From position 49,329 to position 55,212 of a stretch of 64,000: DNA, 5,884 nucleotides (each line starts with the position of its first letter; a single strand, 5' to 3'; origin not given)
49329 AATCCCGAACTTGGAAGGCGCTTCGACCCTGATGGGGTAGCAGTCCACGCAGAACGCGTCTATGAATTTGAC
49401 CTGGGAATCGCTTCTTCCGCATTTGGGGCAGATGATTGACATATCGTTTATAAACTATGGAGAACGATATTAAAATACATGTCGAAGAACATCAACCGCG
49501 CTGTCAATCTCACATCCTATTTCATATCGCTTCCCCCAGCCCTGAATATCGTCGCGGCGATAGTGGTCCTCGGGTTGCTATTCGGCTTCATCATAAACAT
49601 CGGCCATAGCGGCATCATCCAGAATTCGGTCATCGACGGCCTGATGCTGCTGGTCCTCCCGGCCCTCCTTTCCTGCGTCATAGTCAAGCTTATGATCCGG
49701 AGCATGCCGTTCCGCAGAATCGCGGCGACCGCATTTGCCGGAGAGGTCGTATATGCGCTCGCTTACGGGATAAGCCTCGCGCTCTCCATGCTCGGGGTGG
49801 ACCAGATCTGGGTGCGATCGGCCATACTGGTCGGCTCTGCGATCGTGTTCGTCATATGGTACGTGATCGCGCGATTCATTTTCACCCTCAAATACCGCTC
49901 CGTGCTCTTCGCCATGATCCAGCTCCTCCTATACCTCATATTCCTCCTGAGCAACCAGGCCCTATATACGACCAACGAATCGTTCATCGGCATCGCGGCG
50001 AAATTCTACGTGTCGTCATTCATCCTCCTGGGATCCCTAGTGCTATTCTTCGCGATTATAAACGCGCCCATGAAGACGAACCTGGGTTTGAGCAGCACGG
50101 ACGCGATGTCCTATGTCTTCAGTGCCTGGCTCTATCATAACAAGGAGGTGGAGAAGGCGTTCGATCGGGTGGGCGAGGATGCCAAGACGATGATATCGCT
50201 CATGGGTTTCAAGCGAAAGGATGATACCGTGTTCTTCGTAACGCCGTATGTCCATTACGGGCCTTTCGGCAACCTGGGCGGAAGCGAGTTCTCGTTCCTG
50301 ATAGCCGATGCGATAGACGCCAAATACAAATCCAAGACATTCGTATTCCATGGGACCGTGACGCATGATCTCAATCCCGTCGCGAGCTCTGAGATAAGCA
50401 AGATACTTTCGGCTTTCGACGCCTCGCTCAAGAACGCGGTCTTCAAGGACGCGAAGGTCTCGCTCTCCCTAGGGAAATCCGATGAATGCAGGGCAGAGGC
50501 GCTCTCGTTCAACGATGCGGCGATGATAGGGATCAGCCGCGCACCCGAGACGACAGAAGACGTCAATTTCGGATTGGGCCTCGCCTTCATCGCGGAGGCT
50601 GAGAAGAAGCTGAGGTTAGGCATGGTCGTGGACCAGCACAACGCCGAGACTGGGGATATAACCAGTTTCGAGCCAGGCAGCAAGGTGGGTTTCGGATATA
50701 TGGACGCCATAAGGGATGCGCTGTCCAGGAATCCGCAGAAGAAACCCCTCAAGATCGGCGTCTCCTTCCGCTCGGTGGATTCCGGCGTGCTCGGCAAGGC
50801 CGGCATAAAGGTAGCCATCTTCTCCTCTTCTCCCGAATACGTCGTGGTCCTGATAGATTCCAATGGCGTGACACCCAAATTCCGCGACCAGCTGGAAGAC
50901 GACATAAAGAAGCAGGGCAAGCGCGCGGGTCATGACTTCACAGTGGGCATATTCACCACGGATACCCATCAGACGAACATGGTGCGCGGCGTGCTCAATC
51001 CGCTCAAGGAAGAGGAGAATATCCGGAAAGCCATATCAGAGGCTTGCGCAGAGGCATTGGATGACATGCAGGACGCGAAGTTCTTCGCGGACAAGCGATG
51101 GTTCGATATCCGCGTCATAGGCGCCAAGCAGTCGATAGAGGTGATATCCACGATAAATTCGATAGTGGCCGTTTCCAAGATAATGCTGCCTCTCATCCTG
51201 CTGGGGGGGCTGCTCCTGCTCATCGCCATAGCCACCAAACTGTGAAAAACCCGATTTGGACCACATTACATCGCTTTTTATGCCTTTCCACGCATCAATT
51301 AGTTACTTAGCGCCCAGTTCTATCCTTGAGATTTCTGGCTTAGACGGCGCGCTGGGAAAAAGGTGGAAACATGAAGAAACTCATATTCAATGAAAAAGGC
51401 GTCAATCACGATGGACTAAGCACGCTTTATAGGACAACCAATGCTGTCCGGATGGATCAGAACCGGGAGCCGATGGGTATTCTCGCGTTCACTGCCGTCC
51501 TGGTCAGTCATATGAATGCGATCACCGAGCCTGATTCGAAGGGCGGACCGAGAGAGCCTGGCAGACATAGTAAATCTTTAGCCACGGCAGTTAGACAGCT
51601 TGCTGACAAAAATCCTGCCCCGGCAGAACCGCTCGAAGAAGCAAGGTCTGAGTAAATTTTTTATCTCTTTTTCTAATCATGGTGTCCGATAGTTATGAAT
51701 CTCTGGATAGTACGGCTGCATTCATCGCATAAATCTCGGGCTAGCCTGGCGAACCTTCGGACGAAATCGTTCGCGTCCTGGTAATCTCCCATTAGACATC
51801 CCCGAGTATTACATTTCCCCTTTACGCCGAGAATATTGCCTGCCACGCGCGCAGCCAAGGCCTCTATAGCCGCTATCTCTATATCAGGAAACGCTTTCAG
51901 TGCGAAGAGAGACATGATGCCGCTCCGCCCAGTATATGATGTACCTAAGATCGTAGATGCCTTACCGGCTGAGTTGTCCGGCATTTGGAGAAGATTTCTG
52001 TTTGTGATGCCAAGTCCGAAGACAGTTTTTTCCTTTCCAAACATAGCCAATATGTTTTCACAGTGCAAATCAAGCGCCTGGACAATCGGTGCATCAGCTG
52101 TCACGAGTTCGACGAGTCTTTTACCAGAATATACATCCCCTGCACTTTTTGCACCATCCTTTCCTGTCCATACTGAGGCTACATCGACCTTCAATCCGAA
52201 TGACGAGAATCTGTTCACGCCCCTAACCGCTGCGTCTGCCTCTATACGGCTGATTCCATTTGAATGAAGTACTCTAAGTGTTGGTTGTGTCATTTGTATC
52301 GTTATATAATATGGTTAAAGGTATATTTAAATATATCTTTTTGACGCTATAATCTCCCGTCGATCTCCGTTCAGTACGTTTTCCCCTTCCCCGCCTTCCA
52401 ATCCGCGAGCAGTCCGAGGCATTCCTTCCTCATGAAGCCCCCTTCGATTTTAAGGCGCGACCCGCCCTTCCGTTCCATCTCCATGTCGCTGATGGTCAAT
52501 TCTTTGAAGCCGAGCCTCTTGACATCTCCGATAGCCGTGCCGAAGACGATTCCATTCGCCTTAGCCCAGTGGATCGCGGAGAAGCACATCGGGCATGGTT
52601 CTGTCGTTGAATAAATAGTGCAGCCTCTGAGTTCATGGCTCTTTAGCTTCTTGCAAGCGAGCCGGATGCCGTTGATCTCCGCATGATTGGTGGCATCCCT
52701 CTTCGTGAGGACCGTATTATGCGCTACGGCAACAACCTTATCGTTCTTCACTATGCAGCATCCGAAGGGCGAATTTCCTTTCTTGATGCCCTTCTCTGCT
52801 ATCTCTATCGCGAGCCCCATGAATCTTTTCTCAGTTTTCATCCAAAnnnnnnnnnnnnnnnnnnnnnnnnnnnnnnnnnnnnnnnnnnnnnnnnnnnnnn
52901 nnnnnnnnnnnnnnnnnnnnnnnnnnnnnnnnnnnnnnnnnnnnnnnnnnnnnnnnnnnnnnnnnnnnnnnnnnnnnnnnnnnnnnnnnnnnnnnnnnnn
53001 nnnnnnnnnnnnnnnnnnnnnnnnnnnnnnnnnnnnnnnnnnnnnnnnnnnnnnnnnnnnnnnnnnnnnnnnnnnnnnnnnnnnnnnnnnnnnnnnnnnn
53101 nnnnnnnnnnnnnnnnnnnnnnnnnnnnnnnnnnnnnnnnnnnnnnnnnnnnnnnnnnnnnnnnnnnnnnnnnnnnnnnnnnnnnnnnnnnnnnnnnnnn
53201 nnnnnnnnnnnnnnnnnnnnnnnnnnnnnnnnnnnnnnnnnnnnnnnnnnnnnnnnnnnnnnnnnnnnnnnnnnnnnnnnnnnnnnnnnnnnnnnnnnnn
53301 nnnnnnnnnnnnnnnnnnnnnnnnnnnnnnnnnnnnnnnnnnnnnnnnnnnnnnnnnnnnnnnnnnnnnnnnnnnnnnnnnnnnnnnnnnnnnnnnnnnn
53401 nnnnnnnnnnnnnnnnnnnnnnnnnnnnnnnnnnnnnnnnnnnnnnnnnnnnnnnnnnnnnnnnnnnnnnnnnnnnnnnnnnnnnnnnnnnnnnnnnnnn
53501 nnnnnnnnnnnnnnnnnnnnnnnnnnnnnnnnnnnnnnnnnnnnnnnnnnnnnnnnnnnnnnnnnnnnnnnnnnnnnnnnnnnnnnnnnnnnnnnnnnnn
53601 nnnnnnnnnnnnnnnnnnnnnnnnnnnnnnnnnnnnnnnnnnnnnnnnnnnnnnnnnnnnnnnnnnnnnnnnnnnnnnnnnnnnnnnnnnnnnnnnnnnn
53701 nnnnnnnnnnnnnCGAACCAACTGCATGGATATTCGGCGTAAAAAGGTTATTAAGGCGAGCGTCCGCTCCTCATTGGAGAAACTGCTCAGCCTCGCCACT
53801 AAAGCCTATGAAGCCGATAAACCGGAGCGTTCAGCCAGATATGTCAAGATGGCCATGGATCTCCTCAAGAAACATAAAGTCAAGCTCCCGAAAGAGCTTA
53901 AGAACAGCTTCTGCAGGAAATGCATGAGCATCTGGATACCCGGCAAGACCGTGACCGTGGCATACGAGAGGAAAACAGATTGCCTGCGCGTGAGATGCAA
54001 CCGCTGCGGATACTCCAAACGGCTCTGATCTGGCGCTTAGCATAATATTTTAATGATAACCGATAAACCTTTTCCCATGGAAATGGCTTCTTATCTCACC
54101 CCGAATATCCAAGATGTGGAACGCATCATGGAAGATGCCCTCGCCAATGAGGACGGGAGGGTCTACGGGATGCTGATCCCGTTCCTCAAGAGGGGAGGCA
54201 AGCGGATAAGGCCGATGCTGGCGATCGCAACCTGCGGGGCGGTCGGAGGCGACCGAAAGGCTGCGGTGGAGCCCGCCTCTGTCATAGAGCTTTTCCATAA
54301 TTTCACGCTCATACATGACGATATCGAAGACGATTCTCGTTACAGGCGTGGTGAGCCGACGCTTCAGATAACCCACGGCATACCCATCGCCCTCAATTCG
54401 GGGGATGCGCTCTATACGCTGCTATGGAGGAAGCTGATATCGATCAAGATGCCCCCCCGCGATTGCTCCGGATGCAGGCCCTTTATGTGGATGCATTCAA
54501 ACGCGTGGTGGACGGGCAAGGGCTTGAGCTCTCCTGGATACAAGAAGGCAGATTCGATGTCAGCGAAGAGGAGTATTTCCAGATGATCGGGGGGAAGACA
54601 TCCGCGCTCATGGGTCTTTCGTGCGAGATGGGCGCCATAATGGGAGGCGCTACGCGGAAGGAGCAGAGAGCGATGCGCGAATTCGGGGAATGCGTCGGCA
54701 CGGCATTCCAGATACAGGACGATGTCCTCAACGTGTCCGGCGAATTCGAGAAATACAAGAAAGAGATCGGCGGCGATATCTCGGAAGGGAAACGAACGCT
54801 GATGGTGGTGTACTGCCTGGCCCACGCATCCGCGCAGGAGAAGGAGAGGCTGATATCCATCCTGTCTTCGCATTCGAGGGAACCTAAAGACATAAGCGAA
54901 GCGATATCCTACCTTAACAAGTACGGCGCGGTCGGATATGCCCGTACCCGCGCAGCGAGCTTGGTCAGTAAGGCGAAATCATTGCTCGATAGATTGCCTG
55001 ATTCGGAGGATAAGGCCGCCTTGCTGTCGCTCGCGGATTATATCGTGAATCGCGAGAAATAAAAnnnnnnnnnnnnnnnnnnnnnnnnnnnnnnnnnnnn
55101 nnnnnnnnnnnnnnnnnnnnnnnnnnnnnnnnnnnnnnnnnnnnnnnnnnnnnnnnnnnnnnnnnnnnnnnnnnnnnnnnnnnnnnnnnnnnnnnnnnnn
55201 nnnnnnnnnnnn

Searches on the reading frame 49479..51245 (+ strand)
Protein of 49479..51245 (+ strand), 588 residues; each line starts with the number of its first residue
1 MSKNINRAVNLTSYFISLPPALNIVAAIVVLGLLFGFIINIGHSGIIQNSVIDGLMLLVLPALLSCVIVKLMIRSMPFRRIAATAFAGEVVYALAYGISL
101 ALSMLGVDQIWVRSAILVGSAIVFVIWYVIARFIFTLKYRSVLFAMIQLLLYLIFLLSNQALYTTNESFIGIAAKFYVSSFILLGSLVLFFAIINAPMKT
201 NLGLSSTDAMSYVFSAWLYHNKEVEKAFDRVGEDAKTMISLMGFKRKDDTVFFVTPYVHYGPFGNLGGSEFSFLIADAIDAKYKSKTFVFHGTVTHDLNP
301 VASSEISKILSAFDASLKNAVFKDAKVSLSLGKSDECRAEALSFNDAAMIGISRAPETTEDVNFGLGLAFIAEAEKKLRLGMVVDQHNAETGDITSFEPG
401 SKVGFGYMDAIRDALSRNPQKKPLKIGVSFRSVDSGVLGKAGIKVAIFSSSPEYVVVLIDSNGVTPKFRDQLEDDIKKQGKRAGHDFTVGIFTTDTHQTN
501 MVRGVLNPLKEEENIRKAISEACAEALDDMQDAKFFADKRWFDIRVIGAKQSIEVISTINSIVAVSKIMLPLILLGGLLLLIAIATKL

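Call 22: search_protein_families(library=pfam, proteins=[window:49479-51245:+], max_evalue=0.001)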
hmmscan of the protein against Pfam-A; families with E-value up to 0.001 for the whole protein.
window:49479-51245:+ (588 aa): 1 family
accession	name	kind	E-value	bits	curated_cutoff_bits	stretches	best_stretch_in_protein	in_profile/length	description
PF09843.14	DUF2070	-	2.3e-96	323.8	30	1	11-579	4-559/561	Predicted membrane protein (DUF2070)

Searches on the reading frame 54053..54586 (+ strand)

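Call 77: search_protein_families(library=pfam, proteins=[window:54053-54586:+], max_evalue=0.01)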
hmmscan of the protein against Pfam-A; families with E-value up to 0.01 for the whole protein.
window:54053-54586:+ (177 aa): 1 family
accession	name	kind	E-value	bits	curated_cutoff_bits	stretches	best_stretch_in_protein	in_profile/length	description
PF00348.22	polyprenyl_synt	-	6.3e-25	88.3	27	1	41-131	8-101/251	Polyprenyl synthetase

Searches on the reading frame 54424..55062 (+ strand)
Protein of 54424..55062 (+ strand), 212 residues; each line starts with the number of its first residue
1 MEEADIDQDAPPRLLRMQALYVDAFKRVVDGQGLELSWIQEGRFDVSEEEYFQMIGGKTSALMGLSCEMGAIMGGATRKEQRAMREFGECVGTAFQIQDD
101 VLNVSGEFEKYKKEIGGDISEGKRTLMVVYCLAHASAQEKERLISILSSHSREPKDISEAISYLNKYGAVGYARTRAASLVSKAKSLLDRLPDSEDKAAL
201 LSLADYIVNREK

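Call 22: search_protein_families(library=pfam, proteins=[window:54424-55062:+], max_evalue=0.001)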
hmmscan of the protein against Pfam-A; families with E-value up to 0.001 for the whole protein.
window:54424-55062:+ (212 aa): 1 family
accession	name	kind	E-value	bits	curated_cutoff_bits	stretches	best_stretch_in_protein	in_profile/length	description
PF00348.22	polyprenyl_synt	-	1.3e-35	123.3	27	1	16-163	105-250/251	Polyprenyl synthetase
